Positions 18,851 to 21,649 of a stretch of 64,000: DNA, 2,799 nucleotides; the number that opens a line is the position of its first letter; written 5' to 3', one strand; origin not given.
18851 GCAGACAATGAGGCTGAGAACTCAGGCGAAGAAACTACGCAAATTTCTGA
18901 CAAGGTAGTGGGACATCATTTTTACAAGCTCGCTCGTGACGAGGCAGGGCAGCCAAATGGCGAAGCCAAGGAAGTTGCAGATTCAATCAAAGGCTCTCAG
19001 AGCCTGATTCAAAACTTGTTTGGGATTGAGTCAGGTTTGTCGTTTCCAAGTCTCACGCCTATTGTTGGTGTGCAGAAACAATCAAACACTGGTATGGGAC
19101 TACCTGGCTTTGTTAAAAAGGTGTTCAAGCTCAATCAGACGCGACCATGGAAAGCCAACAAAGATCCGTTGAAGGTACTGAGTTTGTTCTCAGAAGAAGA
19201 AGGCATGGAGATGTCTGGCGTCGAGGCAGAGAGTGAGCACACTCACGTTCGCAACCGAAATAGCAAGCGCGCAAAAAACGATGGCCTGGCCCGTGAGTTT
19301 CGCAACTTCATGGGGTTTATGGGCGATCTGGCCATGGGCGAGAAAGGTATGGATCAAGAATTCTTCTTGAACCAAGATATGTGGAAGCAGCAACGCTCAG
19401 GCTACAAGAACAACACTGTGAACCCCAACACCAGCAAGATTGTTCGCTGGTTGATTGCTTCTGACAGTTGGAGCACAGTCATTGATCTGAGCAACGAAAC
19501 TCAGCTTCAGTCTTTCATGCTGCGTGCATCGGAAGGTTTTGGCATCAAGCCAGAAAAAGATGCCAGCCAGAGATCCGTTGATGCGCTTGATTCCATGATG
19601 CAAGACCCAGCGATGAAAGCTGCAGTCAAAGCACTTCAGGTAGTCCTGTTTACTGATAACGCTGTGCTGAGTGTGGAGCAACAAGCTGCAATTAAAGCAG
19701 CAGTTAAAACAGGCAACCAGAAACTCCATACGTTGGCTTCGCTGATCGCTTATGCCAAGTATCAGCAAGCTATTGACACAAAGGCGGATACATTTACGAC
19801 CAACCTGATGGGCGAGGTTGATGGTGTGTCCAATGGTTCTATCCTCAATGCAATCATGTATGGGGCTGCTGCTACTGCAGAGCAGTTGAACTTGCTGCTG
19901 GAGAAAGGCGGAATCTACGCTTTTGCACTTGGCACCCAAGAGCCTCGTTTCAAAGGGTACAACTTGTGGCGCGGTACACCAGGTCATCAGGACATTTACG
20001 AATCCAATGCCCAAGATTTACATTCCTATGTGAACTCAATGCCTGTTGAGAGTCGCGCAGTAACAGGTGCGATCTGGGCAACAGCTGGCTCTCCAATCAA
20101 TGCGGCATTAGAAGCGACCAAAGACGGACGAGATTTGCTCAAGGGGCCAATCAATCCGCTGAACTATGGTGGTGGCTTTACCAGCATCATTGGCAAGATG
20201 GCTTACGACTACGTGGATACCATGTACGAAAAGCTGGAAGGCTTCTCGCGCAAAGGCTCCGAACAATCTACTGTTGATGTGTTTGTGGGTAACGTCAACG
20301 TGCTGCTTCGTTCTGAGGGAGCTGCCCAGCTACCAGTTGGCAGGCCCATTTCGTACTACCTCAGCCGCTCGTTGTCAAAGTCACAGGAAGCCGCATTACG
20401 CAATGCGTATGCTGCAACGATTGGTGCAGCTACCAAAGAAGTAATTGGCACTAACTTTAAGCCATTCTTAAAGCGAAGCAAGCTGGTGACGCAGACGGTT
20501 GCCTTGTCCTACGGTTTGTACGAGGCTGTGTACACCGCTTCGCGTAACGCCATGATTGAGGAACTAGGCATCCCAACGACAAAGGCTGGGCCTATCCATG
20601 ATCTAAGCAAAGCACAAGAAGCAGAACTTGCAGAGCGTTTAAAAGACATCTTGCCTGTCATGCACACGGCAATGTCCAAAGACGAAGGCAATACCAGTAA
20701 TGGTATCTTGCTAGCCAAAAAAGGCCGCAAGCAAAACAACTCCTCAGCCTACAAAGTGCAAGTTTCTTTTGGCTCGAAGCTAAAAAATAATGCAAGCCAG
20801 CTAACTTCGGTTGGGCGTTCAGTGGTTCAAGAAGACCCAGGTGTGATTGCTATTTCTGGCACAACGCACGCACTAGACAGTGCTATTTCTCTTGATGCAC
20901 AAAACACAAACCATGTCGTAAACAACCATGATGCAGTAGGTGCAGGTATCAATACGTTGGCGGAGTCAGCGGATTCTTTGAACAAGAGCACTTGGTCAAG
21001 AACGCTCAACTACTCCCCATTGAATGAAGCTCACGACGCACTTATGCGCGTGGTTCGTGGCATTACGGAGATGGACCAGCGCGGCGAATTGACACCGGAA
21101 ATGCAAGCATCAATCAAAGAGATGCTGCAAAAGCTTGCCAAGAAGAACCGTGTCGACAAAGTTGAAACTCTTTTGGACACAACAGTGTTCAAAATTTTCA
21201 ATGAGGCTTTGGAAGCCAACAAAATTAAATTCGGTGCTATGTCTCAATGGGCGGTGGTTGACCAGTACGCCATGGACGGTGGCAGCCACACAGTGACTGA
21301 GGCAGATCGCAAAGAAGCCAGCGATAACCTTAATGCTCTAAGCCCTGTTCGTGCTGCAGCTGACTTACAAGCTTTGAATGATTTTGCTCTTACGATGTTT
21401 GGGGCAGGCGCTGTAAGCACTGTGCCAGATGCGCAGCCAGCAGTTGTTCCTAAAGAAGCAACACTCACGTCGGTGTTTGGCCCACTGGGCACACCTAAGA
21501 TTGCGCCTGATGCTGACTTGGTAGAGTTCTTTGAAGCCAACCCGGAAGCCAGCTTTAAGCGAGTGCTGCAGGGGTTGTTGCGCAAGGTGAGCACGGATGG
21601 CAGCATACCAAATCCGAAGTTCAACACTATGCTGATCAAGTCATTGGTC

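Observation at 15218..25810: Giant 3,530-aa ORF carries the catalytic motifs of an N4-type virion RNA polymerase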

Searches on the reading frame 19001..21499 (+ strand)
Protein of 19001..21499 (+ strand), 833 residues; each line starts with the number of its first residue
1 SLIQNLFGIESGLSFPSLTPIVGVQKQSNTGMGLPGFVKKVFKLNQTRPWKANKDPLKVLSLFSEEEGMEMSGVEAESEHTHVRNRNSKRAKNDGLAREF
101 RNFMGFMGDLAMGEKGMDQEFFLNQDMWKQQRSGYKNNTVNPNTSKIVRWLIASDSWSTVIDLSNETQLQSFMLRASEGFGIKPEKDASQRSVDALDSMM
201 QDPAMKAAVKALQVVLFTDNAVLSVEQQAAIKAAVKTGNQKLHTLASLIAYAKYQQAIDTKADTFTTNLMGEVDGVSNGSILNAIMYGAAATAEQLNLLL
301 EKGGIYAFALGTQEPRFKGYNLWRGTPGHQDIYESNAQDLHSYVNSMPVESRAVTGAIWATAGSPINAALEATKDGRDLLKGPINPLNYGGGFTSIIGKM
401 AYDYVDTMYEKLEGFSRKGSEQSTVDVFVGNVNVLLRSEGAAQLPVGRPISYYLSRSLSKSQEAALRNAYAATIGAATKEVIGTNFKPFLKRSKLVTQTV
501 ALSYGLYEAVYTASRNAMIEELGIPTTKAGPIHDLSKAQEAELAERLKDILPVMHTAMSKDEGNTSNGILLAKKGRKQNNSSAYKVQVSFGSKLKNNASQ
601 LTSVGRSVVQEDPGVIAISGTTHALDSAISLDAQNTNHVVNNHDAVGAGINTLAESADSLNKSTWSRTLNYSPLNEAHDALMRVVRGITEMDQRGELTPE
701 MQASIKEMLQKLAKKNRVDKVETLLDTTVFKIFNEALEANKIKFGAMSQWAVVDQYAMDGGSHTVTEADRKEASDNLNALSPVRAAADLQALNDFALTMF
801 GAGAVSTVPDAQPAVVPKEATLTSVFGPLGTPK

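Call 9: search_dna_similar(query=window:19001-21499:+, collection=phages, mode=protein, max_rows=40, rows=spread)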
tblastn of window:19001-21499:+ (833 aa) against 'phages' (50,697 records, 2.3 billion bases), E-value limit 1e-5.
Records with a match: 306; places in all: 306; records where one place covers at least 80% of the query: 165.
Best place of each record, by identity: <60% 306.
By first word of the organism name: Pseudomonas 91; Escherichia 65; Vibrio 40; Klebsiella 29; Pectobacterium 14; Erwinia 13; Salmonella 11; Acinetobacter 6; Stenotrophomonas 6; Rhizobium 5; and 12 more.
By host as written in the record: Pseudomonas aeruginosa 35; - 28; Escherichia coli 27; Klebsiella pneumoniae 14; Pseudomonas aeruginosa ATCC 27853 12; Pseudomonas aeruginosa PAO1 11; Vibrio splendidus 8; Vibrio cholerae 7; and 90 more.
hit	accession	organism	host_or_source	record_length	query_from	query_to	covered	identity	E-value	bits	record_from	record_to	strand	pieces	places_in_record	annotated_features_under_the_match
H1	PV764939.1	Pseudomonas phage vB_PaeP_VL3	Pseudomonas aeruginosa ATCC 27853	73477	1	820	98%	30.0%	3e-97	339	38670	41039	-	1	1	virion associated RNA polymerase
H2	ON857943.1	Pseudomonas phage vB_PaeP_FBPa1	Pseudomonas sp.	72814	1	820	98%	29.8%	7e-97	338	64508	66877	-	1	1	hypothetical protein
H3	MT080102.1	Pseudomonas phage PAP02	Pseudomonas aeruginosa ATCC 27853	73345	1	820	98%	29.8%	4e-96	336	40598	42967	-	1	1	virion-associated RNA polymerase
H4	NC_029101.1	Pseudomonas phage YH30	Pseudomonas aeruginosa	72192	1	820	98%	29.7%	2e-96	337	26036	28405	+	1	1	virion RNA polymerase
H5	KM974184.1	Pseudomonas phage YH6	Pseudomonas aeruginosa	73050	1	820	98%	29.7%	1e-95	334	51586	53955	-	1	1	cell envelope integrity inner membrane protein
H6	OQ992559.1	Pseudomonas phage L15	Pseudomonas aeruginosa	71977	1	820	98%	29.5%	9e-95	332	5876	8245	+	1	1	hypothetical protein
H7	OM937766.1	Pseudomonas phage CMS1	Pseudomonas aeruginosa PAO1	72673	1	820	98%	29.4%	7e-95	332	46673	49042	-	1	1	vRNAP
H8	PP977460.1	Pseudomonas phage vB_PaeP_4024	Pseudomonas aeruginosa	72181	1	820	98%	29.4%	1e-94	332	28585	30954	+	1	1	record has no annotation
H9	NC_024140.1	Pseudomonas phage vB_PaeP_C2-10_Ab09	Pseudomonas aeruginosa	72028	1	820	98%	29.2%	3e-94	330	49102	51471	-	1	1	ORF66: virion RNA polymerase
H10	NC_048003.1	Pseudomonas phage phCDa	Pseudomonas fluorescens CS1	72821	1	788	95%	29.2%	1e-89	317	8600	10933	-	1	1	virion RNA polymerase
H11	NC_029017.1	Pseudomonas phage KPP21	Pseduomonas aeruginosa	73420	82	793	85%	30.0%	6e-93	327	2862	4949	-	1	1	virion RNA polymerase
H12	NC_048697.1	Pseudomonas phage Littlefix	Pseudomonas sp. CT12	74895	1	780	94%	26.4%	7e-77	279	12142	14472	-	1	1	virion RNA polymerase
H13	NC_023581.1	Acinetobacter phage Presley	Acinetobacter baumannii M2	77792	1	791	95%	23.4%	5e-27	124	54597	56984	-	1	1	virion RNA polymerase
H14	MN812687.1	Pectobacterium phage Possum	Pectobacterium atrosepticum F41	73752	2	784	94%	23.4%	6e-28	128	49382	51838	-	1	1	virion associated RNA polymerase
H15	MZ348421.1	Kosakonia phage Kc283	Kosakonia cowanii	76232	2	784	94%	23.2%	5e-28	128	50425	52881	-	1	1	RNA polymerase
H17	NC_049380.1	Vibrio phage JSF3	Vibrio cholerae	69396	1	688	83%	25.2%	2e-38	161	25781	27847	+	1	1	virion RNA polymerase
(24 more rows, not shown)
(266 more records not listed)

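Call 25: get_annotated_region(hit=H12, flank=0)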
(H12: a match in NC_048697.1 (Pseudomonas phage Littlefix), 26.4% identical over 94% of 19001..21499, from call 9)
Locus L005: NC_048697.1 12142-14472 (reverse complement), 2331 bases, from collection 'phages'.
description: Pseudomonas phage Littlefix, complete genome.
organism: Pseudomonas phage Littlefix (NCBI taxid 2079289)
taxonomy: Viruses; Duplodnaviria; Heunggongvirae; Uroviricota; Caudoviricetes; Schitoviridae; Littlefixvirus; Littlefixvirus littlefix
host: Pseudomonas sp. CT12; source: Plant compost; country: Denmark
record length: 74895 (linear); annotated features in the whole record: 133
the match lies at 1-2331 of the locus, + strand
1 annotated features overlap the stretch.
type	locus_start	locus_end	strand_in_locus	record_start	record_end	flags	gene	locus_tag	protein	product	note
CDS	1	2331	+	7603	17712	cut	-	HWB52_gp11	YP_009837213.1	virion RNA polymerase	Gp11; orf11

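Call 26: get_annotated_region(hit=H13, flank=0)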
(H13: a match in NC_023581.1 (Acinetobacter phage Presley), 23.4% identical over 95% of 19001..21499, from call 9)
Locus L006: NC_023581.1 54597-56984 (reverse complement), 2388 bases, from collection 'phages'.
description: Acinetobacter phage Presley, complete genome.
organism: Acinetobacter phage Presley (NCBI taxid 1406780)
taxonomy: Viruses; Duplodnaviria; Heunggongvirae; Uroviricota; Caudoviricetes; Schitoviridae; Presleyvirus; Presleyvirus presley
host: Acinetobacter baumannii M2; source: -; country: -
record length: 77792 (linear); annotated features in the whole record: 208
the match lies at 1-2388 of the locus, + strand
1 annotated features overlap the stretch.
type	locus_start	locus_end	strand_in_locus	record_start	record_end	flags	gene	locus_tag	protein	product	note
CDS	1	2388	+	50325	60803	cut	-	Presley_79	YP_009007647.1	virion RNA polymerase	-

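Call 27: get_annotated_region(hit=H17, flank=0)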
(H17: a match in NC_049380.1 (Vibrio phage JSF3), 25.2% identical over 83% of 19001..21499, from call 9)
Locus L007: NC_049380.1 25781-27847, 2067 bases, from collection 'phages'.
description: Vibrio phage JSF3, complete genome.
organism: Vibrio phage JSF3 (NCBI taxid 1916111)
taxonomy: Viruses; Duplodnaviria; Heunggongvirae; Uroviricota; Caudoviricetes; Schitoviridae; Pacinivirus
host: Vibrio cholerae; source: water; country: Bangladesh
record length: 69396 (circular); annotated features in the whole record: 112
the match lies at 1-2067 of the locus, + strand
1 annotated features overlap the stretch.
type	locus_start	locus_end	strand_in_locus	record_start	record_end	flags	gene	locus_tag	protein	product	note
CDS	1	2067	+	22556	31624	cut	-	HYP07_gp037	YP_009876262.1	virion RNA polymerase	ribonucleaseE/ N4 gp50 like protein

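Call 28: get_annotated_region(hit=H14, flank=0)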
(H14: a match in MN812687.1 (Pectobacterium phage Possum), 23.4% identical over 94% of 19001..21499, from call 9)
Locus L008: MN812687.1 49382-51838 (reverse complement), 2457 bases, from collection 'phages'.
description: Pectobacterium phage Possum, partial genome.
organism: Pectobacterium phage Possum (NCBI taxid 2686301)
taxonomy: Viruses; Duplodnaviria; Heunggongvirae; Uroviricota; Caudoviricetes; Schitoviridae; Cbunavirus; Cbunavirus possum
host: Pectobacterium atrosepticum F41; source: waste water; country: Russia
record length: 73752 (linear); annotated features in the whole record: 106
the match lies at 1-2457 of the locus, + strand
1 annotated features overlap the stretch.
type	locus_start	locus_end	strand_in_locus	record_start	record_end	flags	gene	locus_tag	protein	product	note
CDS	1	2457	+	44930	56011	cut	-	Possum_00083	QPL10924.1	virion associated RNA polymerase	-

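Call 30: find_homologous_proteins(query=A1, max_evalue=0.00001)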
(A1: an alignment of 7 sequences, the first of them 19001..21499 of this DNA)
Query A1 (7 sequences): 8000 candidates shared short words with the query, none scored E <= 0.00001.

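Call 33: search_solved_structures(query=A1, max_evalue=10, show_alignments=0)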
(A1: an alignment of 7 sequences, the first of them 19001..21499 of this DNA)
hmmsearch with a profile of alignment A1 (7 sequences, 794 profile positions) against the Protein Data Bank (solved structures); distinct sequences matched with E-value up to 10: 12.
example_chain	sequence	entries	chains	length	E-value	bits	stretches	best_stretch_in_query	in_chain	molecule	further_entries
2po4_A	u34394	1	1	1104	4.2e-252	842.2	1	4-794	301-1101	Virion RNA polymerase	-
3c2p_A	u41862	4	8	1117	4.3e-252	842.2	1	4-794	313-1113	Virion RNA polymerase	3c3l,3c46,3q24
3q0a_A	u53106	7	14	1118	4.3e-252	842.2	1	4-794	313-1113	Virion RNA polymerase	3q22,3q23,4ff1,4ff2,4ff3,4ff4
11fw_A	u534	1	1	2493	4.2e-251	838.9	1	4-794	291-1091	Virion DNA-directed RNA polymerase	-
11go_A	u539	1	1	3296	7.1e-251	838.2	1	4-794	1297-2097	Virion DNA-directed RNA polymerase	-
9pnr_A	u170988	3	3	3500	7.9e-251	838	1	4-794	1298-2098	Virion DNA-directed RNA polymerase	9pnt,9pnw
11gp_A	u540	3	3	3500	7.9e-251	838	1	4-794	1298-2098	Virion DNA-directed RNA polymerase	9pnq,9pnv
2juz_A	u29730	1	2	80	0.12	13.9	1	423-486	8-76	UPF0352 protein HI0840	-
5j5c_B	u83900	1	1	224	0.18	13.3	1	455-524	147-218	Brefeldin A-inhibited guanine nucleotide-exchange protein 1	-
8w9z_J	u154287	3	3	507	0.69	11.4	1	521-566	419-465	Protein PLASTID TRANSCRIPTIONALLY ACTIVE 14-like isoform X2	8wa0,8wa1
5ee5_A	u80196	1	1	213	1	10.8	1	455-524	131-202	Brefeldin A-inhibited guanine nucleotide-exchange protein 1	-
6mzm_W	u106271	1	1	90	1.7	10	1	106-152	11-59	Transcription initiation factor IIA subunit 1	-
